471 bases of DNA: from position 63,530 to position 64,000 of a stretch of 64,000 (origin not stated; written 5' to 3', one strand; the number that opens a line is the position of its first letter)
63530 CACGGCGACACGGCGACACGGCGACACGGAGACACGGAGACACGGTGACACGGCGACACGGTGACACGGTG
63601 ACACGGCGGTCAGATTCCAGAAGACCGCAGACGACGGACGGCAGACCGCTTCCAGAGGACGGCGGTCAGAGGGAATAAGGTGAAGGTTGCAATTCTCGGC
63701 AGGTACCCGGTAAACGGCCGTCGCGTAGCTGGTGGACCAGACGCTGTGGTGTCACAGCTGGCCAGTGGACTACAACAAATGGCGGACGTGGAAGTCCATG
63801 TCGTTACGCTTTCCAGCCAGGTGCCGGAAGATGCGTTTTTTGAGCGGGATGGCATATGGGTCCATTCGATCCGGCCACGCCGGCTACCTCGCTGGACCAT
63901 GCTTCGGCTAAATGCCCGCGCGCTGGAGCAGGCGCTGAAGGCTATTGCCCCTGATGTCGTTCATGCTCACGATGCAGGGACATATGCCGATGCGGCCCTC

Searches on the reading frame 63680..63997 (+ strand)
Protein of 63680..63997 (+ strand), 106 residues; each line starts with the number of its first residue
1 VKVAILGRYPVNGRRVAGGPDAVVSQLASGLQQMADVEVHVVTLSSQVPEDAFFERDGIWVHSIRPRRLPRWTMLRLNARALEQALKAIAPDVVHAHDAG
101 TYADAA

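Call 10: search_protein_families(library=pfam, proteins=[window:63680-63997:+], max_evalue=0.01)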
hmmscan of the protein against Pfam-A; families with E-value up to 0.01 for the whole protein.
window:63680-63997:+ (106 aa): 4 families
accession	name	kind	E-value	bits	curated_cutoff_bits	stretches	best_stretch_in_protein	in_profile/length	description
PF13579.12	Glyco_trans_4_4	-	2.4e-11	44.6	29.7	1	18-100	1-81/158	Glycosyl transferase 4-like domain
PF13439.12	Glyco_transf_4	-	8.6e-11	42.6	28.5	1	18-101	2-83/170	Glycosyltransferase Family 4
PF13477.12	Glyco_trans_4_2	-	3.7e-08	34.1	23.4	1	24-102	13-86/139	Glycosyl transferase 4-like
PF08323.17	Glyco_transf_5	-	0.0026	18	22.7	1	48-98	86-136/239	Starch synthase catalytic domain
